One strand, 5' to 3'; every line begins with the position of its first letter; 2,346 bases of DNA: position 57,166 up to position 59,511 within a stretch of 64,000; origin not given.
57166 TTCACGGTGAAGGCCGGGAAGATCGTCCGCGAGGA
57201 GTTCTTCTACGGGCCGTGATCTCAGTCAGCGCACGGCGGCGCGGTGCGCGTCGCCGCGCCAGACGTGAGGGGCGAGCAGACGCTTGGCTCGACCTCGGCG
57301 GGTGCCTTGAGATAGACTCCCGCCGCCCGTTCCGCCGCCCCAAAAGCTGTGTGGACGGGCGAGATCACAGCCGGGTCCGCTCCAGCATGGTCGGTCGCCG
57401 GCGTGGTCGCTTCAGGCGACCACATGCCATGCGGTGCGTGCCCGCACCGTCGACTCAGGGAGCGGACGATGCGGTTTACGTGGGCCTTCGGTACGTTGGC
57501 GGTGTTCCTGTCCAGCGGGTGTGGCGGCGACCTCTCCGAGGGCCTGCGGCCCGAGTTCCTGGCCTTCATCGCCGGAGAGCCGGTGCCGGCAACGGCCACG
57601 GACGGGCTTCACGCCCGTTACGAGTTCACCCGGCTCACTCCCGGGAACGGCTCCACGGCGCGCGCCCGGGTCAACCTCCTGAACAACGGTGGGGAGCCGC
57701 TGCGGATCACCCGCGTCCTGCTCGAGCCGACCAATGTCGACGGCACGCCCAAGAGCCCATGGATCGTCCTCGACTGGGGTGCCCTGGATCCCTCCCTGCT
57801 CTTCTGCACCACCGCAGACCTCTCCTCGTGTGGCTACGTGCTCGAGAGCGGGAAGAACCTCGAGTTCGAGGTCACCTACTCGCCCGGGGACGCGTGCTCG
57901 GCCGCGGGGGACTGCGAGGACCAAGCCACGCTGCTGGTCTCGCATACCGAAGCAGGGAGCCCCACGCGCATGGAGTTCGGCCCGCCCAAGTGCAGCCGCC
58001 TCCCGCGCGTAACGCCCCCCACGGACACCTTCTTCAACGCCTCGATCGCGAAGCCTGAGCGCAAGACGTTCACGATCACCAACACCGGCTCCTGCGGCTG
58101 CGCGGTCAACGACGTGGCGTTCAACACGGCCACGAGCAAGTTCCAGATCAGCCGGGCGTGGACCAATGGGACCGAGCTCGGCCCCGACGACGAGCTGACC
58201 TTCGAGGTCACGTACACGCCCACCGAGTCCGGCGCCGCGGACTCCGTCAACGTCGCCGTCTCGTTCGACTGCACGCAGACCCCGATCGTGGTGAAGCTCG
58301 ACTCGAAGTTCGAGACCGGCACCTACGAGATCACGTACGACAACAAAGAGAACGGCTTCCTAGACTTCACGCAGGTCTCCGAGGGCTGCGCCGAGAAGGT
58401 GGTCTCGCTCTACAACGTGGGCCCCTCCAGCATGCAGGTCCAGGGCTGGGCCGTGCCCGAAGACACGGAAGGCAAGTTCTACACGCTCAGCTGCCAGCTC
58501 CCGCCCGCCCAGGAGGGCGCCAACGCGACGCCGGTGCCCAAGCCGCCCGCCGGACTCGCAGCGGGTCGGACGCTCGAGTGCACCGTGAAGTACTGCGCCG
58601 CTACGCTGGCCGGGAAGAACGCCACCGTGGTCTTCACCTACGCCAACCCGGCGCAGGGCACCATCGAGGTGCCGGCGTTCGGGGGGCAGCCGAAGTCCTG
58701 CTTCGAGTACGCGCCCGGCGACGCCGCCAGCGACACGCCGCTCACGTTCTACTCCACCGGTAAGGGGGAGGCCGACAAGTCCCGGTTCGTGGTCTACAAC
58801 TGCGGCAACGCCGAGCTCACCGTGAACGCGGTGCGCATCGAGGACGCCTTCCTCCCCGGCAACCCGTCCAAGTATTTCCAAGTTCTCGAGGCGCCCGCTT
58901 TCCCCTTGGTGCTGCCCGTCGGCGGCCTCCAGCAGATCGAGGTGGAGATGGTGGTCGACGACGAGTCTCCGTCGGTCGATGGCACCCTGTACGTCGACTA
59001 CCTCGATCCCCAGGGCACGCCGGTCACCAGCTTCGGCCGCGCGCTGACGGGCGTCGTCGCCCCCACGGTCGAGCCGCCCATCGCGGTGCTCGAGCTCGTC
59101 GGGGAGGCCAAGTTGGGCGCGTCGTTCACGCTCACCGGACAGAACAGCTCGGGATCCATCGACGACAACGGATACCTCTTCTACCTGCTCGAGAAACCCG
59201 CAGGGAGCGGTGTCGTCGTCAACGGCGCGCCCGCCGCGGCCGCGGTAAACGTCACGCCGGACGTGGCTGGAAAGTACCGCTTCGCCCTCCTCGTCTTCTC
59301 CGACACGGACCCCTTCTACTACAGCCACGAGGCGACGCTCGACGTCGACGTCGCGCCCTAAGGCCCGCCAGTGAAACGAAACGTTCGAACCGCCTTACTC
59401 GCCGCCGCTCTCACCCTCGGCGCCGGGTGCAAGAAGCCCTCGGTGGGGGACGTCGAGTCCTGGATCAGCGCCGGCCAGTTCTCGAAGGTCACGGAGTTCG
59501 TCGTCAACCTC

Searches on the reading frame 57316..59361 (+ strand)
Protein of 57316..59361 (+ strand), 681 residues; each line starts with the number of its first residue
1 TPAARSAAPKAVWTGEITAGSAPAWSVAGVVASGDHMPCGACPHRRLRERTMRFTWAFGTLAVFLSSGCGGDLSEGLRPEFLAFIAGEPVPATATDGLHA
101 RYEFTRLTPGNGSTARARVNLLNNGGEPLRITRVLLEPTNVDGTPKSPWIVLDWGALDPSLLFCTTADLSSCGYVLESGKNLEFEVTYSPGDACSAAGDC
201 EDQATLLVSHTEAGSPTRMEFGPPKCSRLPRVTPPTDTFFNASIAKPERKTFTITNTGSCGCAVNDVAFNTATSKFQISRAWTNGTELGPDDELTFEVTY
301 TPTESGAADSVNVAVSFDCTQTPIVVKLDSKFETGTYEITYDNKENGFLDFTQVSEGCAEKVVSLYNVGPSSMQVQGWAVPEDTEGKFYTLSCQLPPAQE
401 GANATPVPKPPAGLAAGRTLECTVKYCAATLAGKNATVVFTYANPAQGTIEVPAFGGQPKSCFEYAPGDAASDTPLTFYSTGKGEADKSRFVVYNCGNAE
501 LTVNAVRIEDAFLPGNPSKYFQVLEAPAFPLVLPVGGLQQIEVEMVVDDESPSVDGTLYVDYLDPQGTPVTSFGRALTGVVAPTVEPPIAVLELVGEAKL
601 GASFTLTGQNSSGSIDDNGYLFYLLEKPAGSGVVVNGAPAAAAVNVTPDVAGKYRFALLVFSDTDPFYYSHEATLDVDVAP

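Call 81: search_protein_families(library=ncbifam, proteins=[window:57316-59361:+], max_evalue=0.00001)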
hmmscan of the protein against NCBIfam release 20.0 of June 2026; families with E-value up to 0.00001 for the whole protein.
window:57316-59361:+ (681 aa): 1 family
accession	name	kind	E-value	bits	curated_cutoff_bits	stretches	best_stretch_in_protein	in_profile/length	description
NF012200.0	choice_anch_D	domain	2.2e-10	41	45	1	232-318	17-104/108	choice-of-anchor D domain-containing protein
